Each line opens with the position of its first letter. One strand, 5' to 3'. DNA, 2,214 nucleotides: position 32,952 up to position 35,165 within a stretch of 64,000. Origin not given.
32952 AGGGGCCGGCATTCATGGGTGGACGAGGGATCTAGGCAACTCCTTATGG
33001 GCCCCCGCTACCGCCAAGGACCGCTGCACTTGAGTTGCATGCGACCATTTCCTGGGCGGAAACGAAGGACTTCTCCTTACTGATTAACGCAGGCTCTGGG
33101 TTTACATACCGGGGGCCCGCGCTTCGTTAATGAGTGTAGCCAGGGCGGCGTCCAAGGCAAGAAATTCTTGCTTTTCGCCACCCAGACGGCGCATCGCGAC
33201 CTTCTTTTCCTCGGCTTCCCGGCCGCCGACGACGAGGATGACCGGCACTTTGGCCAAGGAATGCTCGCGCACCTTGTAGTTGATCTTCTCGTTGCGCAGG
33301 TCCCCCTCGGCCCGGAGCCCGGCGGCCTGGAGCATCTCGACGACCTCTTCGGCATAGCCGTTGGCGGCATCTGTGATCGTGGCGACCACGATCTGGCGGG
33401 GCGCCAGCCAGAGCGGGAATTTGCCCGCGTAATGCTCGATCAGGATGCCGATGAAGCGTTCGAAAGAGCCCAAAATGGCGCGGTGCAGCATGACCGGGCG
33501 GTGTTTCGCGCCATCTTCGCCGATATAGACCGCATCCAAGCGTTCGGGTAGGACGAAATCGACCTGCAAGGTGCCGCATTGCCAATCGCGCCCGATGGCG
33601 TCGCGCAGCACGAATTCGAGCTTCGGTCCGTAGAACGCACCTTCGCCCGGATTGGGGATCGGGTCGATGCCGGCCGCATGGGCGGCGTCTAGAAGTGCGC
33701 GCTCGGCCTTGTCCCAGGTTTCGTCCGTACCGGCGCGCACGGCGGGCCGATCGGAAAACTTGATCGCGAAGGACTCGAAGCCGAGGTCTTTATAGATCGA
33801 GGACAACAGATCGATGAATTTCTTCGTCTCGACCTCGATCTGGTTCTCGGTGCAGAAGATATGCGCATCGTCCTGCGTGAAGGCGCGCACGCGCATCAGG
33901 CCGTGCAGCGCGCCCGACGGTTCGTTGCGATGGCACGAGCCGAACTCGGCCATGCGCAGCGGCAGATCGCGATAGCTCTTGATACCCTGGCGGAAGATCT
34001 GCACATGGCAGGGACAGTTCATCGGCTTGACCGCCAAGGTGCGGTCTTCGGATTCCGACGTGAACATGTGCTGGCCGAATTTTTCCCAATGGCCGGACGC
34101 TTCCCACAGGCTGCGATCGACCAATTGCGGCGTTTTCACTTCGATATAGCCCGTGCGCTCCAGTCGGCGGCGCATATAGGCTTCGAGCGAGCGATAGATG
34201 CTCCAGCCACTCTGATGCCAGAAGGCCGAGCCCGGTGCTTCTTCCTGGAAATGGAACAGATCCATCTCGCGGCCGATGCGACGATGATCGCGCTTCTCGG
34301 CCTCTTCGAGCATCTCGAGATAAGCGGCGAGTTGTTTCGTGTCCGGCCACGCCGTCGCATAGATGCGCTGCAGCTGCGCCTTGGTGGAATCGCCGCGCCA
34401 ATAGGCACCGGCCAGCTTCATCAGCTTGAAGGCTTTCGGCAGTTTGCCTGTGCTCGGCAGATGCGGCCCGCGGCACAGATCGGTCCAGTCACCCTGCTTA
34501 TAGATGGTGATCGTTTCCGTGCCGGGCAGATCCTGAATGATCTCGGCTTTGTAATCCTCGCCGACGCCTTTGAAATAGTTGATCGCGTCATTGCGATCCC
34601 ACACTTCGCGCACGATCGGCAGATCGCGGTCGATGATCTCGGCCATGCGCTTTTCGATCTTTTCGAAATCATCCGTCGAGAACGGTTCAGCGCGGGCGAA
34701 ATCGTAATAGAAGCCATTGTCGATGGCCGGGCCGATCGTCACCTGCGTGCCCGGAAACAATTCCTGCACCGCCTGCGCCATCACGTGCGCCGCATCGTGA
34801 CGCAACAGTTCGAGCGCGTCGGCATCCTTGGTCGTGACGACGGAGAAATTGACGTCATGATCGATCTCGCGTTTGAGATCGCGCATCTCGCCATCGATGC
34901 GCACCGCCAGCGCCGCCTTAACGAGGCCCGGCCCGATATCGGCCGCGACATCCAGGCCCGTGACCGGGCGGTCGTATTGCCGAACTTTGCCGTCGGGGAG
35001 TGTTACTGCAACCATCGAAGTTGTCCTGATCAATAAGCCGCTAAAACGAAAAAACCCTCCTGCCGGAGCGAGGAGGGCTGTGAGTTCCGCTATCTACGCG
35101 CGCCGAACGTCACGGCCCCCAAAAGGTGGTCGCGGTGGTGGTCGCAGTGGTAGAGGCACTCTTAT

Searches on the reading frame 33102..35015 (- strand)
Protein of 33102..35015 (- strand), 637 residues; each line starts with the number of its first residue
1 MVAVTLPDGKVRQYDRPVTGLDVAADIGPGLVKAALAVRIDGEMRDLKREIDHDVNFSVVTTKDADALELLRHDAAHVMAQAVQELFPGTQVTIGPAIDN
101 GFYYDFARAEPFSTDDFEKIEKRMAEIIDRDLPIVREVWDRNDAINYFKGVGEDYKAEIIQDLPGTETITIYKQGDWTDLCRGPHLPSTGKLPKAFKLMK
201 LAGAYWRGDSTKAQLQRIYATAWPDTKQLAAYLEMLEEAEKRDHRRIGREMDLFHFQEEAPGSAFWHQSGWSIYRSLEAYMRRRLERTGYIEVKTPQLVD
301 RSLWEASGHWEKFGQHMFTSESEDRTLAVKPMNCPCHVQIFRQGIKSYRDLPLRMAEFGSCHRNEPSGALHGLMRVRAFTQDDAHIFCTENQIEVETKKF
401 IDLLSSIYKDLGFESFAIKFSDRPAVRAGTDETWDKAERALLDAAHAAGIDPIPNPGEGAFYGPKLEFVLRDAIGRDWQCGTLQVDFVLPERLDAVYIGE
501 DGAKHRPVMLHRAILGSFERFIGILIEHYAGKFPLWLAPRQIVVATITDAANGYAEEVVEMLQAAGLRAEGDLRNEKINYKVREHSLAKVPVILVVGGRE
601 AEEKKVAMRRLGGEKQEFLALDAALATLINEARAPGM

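Call 8: find_related_loci(query=window:33102-35015:-, collection=genome_contigs, flank=1500)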
Query window:33102-35015:- (637 aa) in genome_contigs; peptide patterns used: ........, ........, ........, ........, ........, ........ (x = any residue, [..] = any of these).
600 stretches matched a pattern (row limit reached: there are more); 598 encode a relative of the query (tblastn E <= 1e-3); the best 80 are kept; 80 distinct loci.
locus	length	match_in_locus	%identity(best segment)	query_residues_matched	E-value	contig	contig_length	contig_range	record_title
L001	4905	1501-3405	74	2-635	0e+0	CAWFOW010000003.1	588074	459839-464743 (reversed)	MAG: uncultured Alphaproteobacteria bacterium isolate MFD05684.bin.1.40 genome assembly, contig: contig_39509, whole gen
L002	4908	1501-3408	72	1-636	0e+0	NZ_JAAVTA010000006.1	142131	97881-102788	Haematospirillum sp. H1815 H1815_6, whole genome shotgun sequence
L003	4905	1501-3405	72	1-635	0e+0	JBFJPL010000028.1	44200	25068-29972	MAG: Kiloniellales bacterium isolate Mix_sand18.2022.04.D.56 k141_437222_length_44200_cov_25.3945, whole genome shotgun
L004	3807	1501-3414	74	1-637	0e+0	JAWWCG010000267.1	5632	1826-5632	MAG: Kiloniellales bacterium isolate HN17.bin.4 k141_1463868_length_5632_cov_8.1339, whole genome shotgun sequence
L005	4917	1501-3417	71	1-637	0e+0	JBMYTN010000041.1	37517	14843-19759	MAG: Rhodospirillaceae bacterium isolate ME_XS_2211_2_bin_58 ME_XS_2211_2_bin_58_42, whole genome shotgun sequence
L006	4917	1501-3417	71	1-636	0e+0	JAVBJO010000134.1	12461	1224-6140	MAG: Rhodospirillaceae bacterium isolate GLO_MAG_00045 c_000011469854, whole genome shotgun sequence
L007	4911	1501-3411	70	1-636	0e+0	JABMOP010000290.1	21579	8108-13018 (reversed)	MAG: Rhodospirillales bacterium isolate bin.359 k141_3717842, whole genome shotgun sequence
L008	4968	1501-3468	70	2-636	0e+0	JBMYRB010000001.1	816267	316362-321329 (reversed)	MAG: Alphaproteobacteria bacterium isolate ME_XS_2303_bin_7 ME_XS_2303_bin_7_0, whole genome shotgun sequence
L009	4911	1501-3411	71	1-636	0e+0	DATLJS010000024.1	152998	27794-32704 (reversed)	MAG TPA_asm: Candidatus Sulfotelmatobacter sp. isolate SMAG_U13702 k141_959764, whole genome shotgun sequence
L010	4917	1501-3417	68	1-637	0e+0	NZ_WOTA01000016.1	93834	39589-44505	Acetobacter oeni strain LMG 21952 contig00016, whole genome shotgun sequence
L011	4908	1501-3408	70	1-636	0e+0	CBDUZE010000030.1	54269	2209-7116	MAG TPA_asm: uncultured Alphaproteobacteria bacterium isolate SRR22302348_concoct_16 genome assembly, contig: ERZ2507359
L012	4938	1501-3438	67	1-635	0e+0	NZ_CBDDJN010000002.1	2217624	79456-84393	MAG: Reyranella sp. isolate 580361a6-c49d-4e22-a59f-4d14db310f9d contig_2, whole genome shotgun sequence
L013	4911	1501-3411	69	2-637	0e+0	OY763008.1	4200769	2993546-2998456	MAG: Alphaproteobacteria bacterium isolate c3f7fb18-987a-4481-a40f-6ef58412cdbb genome assembly, chromosome: 1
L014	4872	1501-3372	70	1-622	0e+0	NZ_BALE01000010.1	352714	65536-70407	Tanticharoenia sakaeratensis NBRC 103193, whole genome shotgun sequence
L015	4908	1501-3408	68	2-636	0e+0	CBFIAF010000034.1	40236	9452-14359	MAG: Alphaproteobacteria bacterium isolate Co_bin_507_permissive genome assembly, contig: Co_bin_507_permissive_c34, who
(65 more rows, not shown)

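Call 10: find_homologous_proteins(query=window:33102-35015:-, max_evalue=1e-100)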
Query window:33102-35015:- (637 aa): 8000 proteins with E <= 1e-100 among 8000 candidates; the best 120 are listed.
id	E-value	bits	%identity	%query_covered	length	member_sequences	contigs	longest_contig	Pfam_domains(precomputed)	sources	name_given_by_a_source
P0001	0.0e+0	1471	100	100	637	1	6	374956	PF03129.26,PF02824.28,PF00587.31,PF07973.20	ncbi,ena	-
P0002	0.0e+0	1468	100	100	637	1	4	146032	PF03129.26,PF02824.28,PF00587.31,PF07973.20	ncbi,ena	-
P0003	0.0e+0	1442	98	100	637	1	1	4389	PF03129.26,PF02824.28,PF00587.31,PF07973.20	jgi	-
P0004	0.0e+0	1439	98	100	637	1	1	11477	PF03129.26,PF02824.28,PF00587.31,PF07973.20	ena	-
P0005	0.0e+0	1426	97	100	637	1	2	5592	PF03129.26,PF02824.28,PF00587.31,PF07973.20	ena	-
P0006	0.0e+0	1425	97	100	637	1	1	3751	PF03129.26,PF02824.28,PF00587.31,PF07973.20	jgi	jgi:threonyl-tRNA synthetase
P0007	0.0e+0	1393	94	100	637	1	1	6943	PF03129.26,PF02824.28,PF00587.31,PF07973.20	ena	-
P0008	0.0e+0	1378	93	100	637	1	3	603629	PF03129.26,PF02824.28,PF00587.31,PF07973.20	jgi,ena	-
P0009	0.0e+0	1367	93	100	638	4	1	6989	PF03129.26,PF02824.28,PF00587.31,PF07973.20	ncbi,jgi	jgi:threonyl-tRNA synthetase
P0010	0.0e+0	1359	92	100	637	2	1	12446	PF03129.26,PF02824.28,PF00587.31,PF07973.20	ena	-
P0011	0.0e+0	1314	89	100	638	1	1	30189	PF03129.26,PF02824.28,PF00587.31,PF07973.20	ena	-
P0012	0.0e+0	1314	89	100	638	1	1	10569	PF03129.26,PF02824.28,PF00587.31,PF07973.20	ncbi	-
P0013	0.0e+0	1313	89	100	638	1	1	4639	PF03129.26,PF02824.28,PF00587.31,PF07973.20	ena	-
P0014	0.0e+0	1313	89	100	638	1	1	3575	PF03129.26,PF02824.28,PF00587.31,PF07973.20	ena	-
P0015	0.0e+0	1311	89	100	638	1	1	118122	PF03129.26,PF02824.28,PF00587.31,PF07973.20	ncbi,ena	-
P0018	0.0e+0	1253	84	100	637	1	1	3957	PF03129.26,PF02824.28,PF00587.31,PF07973.20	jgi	jgi:threonyl-tRNA synthetase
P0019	0.0e+0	1194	81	100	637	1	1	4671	PF03129.26,PF02824.28,PF00587.31,PF07973.20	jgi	jgi:threonyl-tRNA synthetase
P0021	0.0e+0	1158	78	100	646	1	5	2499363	PF03129.26,PF02824.28,PF00587.31,PF07973.20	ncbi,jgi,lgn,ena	-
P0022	0.0e+0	1144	76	100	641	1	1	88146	PF03129.26,PF02824.28,PF00587.31,PF07973.20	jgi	-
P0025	0.0e+0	1138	77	100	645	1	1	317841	PF03129.26,PF02824.28,PF00587.31,PF07973.20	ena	-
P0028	0.0e+0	1136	77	100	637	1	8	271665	PF03129.26,PF02824.28,PF00587.31,PF07973.20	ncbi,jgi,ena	-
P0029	0.0e+0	1136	76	99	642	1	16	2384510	PF03129.26,PF02824.28,PF00587.31,PF07973.20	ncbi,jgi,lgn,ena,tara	tara:strand:- start:14637 stop:16565 length:1929 start_codon:yes stop_codon:yes gene_type:complete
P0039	0.0e+0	1133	76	99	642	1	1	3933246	PF03129.26,PF02824.28,PF00587.31,PF07973.20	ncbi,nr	ncbi:threonine--tRNA ligase [bacterium SCSIO 12827]|nr:threonine--tRNA ligase [bacterium SCSIO 12827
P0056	0.0e+0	1129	76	100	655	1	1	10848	PF03129.26,PF02824.28,PF00587.31,PF07973.20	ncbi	-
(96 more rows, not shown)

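Call 12: find_encoding_contigs(protein=P0008, flank=2500, max_places=2)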
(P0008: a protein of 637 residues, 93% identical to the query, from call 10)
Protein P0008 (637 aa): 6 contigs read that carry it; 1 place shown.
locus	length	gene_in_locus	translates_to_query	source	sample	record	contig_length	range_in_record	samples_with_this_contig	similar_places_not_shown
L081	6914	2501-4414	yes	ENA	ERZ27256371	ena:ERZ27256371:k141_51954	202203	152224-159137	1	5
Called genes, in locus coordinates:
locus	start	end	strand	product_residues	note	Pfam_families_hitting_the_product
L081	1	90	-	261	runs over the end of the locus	PF02129:Peptidase_S15 (weak), PF00561:Abhydrolase_1, PF12146:Hydrolase_4, PF12697:Abhydrolase_6, PF00326:Peptidase_S9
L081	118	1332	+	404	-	PF13439:Glyco_transf_4, PF13579:Glyco_trans_4_4, PF13477:Glyco_trans_4_2 (weak), PF00534:Glycos_transf_1, PF13692:Glyco_trans_1_4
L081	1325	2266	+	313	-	PF01075:Glyco_transf_9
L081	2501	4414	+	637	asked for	PF02824:TGS, PF07973:tRNA_SAD, PF00587:tRNA-synt_2b, PF03129:HGTP_anticodon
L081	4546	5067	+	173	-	PF05198:IF3_N, PF00707:IF3_C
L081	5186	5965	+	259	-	PF03372:Exo_endo_phos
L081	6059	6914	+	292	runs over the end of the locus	PF03372:Exo_endo_phos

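Call 13: find_encoding_contigs(protein=P0015, flank=2500, max_places=2)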
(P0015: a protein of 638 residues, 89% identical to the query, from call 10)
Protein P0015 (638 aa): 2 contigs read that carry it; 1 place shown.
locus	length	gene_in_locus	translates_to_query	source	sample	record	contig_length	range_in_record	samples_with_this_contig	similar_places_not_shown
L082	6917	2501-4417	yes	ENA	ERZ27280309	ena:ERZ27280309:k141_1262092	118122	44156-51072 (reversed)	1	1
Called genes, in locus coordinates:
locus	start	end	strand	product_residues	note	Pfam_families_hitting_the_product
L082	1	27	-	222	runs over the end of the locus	PF12146:Hydrolase_4, PF12697:Abhydrolase_6, PF00561:Abhydrolase_1, PF00326:Peptidase_S9 (weak)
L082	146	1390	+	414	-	PF13439:Glyco_transf_4, PF13579:Glyco_trans_4_4, PF13477:Glyco_trans_4_2 (weak), PF20706:GT4-conflict (weak), PF00534:Glycos_transf_1, PF13692:Glyco_trans_1_4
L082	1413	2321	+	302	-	PF01075:Glyco_transf_9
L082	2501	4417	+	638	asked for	PF02824:TGS (weak), PF07973:tRNA_SAD, PF00587:tRNA-synt_2b, PF03129:HGTP_anticodon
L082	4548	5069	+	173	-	PF05198:IF3_N, PF00707:IF3_C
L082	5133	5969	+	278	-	PF03372:Exo_endo_phos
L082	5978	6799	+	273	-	PF03372:Exo_endo_phos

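Call 14: find_encoding_contigs(protein=P0021, flank=2500, max_places=2)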
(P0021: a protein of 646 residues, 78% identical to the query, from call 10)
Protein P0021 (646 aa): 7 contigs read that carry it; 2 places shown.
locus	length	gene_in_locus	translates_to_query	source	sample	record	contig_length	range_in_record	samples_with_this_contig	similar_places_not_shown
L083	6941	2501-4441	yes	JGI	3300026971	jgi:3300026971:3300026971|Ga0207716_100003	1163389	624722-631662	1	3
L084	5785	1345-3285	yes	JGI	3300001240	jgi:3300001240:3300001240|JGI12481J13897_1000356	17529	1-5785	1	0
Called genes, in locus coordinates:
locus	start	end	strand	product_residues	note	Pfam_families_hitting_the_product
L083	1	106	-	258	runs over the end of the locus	PF00561:Abhydrolase_1, PF12146:Hydrolase_4, PF12697:Abhydrolase_6, PF00326:Peptidase_S9 (weak)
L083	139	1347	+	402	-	PF13439:Glyco_transf_4, PF13579:Glyco_trans_4_4, PF13477:Glyco_trans_4_2 (weak), PF20706:GT4-conflict (weak), PF00534:Glycos_transf_1, PF13692:Glyco_trans_1_4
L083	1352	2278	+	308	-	PF01075:Glyco_transf_9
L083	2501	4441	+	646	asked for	PF02824:TGS, PF07973:tRNA_SAD, PF00587:tRNA-synt_2b, PF03129:HGTP_anticodon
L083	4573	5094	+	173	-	PF05198:IF3_N, PF00707:IF3_C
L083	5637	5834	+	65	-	PF01632:Ribosomal_L35p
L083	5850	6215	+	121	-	PF00453:Ribosomal_L20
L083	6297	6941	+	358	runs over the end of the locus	PF02912:Phe_tRNA-synt_N, PF01409:tRNA-synt_2d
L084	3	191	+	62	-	?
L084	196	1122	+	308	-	PF01075:Glyco_transf_9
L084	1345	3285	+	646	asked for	PF02824:TGS, PF07973:tRNA_SAD, PF00587:tRNA-synt_2b, PF03129:HGTP_anticodon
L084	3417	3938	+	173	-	PF05198:IF3_N, PF00707:IF3_C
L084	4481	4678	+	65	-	PF01632:Ribosomal_L35p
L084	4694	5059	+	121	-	PF00453:Ribosomal_L20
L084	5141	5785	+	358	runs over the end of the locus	PF02912:Phe_tRNA-synt_N, PF01409:tRNA-synt_2d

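Call 16: find_encoding_contigs(protein=P0018, flank=1500, max_places=1)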
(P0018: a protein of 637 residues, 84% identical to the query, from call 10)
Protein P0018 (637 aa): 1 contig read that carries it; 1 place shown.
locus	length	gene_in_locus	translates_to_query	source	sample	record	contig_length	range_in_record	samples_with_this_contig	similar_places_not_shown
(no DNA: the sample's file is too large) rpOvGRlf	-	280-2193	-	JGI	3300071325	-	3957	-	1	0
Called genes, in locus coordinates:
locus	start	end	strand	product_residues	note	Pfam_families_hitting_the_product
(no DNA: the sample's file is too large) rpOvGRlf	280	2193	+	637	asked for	PF02824:TGS, PF07973:tRNA_SAD, PF00587:tRNA-synt_2b, PF03129:HGTP_anticodon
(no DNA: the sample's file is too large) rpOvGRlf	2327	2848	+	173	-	PF05198:IF3_N, PF00707:IF3_C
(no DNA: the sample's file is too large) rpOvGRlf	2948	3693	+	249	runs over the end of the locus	-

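Call 17: find_encoding_contigs(protein=P0019, flank=1500, max_places=1)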
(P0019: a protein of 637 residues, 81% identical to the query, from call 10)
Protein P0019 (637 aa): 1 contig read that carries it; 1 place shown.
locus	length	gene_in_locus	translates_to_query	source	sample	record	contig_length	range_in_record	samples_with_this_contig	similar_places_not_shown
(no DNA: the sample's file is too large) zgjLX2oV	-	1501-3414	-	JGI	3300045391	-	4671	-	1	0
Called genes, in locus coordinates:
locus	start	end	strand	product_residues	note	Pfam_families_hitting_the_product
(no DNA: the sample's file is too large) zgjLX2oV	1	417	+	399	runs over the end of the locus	PF13439:Glyco_transf_4, PF13477:Glyco_trans_4_2, PF13579:Glyco_trans_4_4, PF00534:Glycos_transf_1, PF13692:Glyco_trans_1_4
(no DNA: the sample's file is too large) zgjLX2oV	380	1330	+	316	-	PF01075:Glyco_transf_9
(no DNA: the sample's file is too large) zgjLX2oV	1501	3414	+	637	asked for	PF02824:TGS, PF07973:tRNA_SAD, PF00587:tRNA-synt_2b, PF03129:HGTP_anticodon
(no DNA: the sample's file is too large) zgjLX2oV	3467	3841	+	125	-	?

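Call 18: find_encoding_contigs(protein=P0022, flank=1500, max_places=1)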
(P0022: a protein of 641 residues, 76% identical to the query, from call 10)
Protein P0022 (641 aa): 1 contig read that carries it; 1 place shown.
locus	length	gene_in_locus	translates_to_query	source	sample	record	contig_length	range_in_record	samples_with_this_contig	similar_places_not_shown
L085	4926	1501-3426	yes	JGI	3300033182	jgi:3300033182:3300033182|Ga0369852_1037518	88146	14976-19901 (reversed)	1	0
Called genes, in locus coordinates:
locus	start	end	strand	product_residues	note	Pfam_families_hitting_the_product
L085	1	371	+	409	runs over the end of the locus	PF13439:Glyco_transf_4, PF13477:Glyco_trans_4_2 (weak), PF13579:Glyco_trans_4_4, PF20706:GT4-conflict, PF00534:Glycos_transf_1, PF13692:Glyco_trans_1_4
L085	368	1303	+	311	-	PF01075:Glyco_transf_9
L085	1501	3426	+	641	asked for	PF02824:TGS, PF07973:tRNA_SAD, PF00587:tRNA-synt_2b, PF03129:HGTP_anticodon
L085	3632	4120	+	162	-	PF05198:IF3_N, PF00707:IF3_C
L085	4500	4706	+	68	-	PF01632:Ribosomal_L35p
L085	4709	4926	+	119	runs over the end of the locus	PF00453:Ribosomal_L20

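Call 19: find_encoding_contigs(protein=P0028, flank=1500, max_places=1)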
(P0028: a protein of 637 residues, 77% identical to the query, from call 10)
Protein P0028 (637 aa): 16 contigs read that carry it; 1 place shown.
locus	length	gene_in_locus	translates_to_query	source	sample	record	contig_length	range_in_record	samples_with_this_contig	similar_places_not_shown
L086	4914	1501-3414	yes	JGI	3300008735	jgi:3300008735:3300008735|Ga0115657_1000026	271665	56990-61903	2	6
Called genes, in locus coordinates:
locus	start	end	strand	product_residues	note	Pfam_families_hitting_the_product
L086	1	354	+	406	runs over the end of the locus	PF13439:Glyco_transf_4, PF13579:Glyco_trans_4_4, PF00534:Glycos_transf_1, PF13692:Glyco_trans_1_4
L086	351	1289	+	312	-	PF01075:Glyco_transf_9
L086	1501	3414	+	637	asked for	PF02824:TGS, PF07973:tRNA_SAD, PF00587:tRNA-synt_2b, PF03129:HGTP_anticodon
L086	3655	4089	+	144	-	PF05198:IF3_N, PF00707:IF3_C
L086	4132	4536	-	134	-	-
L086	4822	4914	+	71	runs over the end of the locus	-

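Call 22: list_cluster_members(proteins=[P0001, P0008, P0015, P0021, P0028, P0022, P0029, P0025])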
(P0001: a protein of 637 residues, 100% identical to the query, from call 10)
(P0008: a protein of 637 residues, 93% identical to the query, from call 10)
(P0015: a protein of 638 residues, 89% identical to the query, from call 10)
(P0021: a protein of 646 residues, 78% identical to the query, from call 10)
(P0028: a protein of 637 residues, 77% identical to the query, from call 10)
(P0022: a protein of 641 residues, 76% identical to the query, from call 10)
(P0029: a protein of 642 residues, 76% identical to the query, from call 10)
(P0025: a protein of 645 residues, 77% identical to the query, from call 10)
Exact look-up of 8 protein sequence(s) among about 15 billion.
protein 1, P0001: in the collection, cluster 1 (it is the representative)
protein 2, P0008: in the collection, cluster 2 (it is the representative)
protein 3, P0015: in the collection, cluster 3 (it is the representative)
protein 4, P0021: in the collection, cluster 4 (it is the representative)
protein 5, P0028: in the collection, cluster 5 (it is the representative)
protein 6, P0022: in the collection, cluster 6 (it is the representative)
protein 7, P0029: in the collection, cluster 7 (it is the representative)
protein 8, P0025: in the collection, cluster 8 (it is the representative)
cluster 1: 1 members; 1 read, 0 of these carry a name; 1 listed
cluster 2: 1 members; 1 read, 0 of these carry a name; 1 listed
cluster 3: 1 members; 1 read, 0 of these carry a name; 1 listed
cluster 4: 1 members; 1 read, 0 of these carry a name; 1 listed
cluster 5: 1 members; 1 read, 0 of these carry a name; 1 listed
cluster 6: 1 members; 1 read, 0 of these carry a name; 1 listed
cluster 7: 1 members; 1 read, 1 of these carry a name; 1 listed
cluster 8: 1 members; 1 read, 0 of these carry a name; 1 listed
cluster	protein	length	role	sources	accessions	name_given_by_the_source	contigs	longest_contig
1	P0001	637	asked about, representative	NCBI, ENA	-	-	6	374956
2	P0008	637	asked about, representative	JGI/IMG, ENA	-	-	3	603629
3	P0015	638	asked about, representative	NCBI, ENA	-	-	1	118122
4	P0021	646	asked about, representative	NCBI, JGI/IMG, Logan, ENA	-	-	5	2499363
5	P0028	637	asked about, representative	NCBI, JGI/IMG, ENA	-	-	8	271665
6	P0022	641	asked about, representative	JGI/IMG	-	-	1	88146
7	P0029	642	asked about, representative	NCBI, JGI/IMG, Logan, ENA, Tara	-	strand:- start:14637 stop:16565 length:1929 start_codon:yes stop_codon:yes ...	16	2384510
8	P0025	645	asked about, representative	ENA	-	-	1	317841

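Call 26: find_encoding_contigs(protein=P0029, flank=1500, max_places=2)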
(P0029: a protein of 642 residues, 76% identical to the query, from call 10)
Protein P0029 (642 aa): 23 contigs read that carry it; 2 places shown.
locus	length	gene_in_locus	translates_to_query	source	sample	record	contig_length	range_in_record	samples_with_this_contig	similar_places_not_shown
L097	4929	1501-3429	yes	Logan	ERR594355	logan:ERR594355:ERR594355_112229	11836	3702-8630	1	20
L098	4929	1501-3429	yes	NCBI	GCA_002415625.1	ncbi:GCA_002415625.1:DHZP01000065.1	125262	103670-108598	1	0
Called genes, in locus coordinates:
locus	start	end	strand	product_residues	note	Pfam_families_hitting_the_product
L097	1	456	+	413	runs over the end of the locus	PF13439:Glyco_transf_4, PF13579:Glyco_trans_4_4, PF13477:Glyco_trans_4_2 (weak), PF20706:GT4-conflict (weak), PF00534:Glycos_transf_1, PF13692:Glyco_trans_1_4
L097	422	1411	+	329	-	PF01075:Glyco_transf_9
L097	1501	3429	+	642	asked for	PF02824:TGS, PF07973:tRNA_SAD, PF00587:tRNA-synt_2b, PF03129:HGTP_anticodon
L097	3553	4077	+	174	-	PF05198:IF3_N, PF00707:IF3_C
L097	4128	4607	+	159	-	PF06094:GGACT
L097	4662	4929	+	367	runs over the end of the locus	PF05838:Glyco_hydro_108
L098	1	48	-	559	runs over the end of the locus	PF00561:Abhydrolase_1 (weak), PF12146:Hydrolase_4, PF00326:Peptidase_S9 (faint)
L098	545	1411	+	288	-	PF01075:Glyco_transf_9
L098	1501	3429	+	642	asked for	PF02824:TGS, PF07973:tRNA_SAD, PF00587:tRNA-synt_2b, PF03129:HGTP_anticodon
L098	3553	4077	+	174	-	PF05198:IF3_N, PF00707:IF3_C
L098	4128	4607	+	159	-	PF06094:GGACT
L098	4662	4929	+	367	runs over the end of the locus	PF05838:Glyco_hydro_108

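Call 27: find_encoding_contigs(protein=P0056, flank=1500, max_places=1)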
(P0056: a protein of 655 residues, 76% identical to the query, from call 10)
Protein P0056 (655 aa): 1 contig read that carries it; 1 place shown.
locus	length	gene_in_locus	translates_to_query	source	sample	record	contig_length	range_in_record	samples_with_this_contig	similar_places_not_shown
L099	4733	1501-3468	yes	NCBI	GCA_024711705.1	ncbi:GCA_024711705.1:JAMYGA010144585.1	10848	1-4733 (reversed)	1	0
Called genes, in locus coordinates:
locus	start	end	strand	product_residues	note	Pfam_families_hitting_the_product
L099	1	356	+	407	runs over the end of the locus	PF13439:Glyco_transf_4, PF13579:Glyco_trans_4_4, PF00534:Glycos_transf_1, PF13692:Glyco_trans_1_4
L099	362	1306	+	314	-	PF01075:Glyco_transf_9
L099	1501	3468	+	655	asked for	PF02824:TGS (weak), PF07973:tRNA_SAD, PF00587:tRNA-synt_2b, PF03129:HGTP_anticodon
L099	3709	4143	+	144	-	PF05198:IF3_N, PF00707:IF3_C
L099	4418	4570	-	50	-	-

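Call 28: find_encoding_contigs(protein=P0025, flank=1500, max_places=1)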
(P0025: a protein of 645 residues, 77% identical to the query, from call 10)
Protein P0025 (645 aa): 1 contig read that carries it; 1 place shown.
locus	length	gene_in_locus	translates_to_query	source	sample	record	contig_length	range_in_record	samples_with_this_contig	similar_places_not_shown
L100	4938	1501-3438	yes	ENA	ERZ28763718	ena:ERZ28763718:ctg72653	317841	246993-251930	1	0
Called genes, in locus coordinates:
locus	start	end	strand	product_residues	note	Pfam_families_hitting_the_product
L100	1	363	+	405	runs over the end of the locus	PF13439:Glyco_transf_4, PF13579:Glyco_trans_4_4, PF13477:Glyco_trans_4_2 (weak), PF20706:GT4-conflict (weak), PF00534:Glycos_transf_1, PF13692:Glyco_trans_1_4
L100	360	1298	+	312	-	PF01075:Glyco_transf_9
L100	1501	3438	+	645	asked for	PF02824:TGS, PF07973:tRNA_SAD, PF00587:tRNA-synt_2b, PF03129:HGTP_anticodon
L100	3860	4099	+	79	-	PF00707:IF3_C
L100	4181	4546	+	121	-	PF06042:NTP_transf_6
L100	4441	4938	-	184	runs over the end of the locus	PF13358:DDE_3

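Call 29: find_encoding_contigs(protein=P0039, flank=1500, max_places=1)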
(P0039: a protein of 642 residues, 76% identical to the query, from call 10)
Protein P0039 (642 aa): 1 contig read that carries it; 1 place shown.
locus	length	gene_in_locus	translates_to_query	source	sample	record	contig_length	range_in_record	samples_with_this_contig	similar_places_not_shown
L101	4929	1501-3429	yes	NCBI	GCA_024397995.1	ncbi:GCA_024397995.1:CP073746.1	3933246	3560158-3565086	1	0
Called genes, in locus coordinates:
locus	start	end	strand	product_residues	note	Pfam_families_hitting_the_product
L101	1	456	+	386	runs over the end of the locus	PF13439:Glyco_transf_4, PF13579:Glyco_trans_4_4, PF13477:Glyco_trans_4_2 (weak), PF20706:GT4-conflict (weak), PF00534:Glycos_transf_1, PF13692:Glyco_trans_1_4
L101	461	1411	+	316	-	PF01075:Glyco_transf_9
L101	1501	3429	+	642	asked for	PF02824:TGS, PF07973:tRNA_SAD, PF00587:tRNA-synt_2b, PF03129:HGTP_anticodon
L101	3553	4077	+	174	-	PF05198:IF3_N, PF00707:IF3_C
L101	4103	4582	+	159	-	PF06094:GGACT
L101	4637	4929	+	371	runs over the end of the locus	PF05838:Glyco_hydro_108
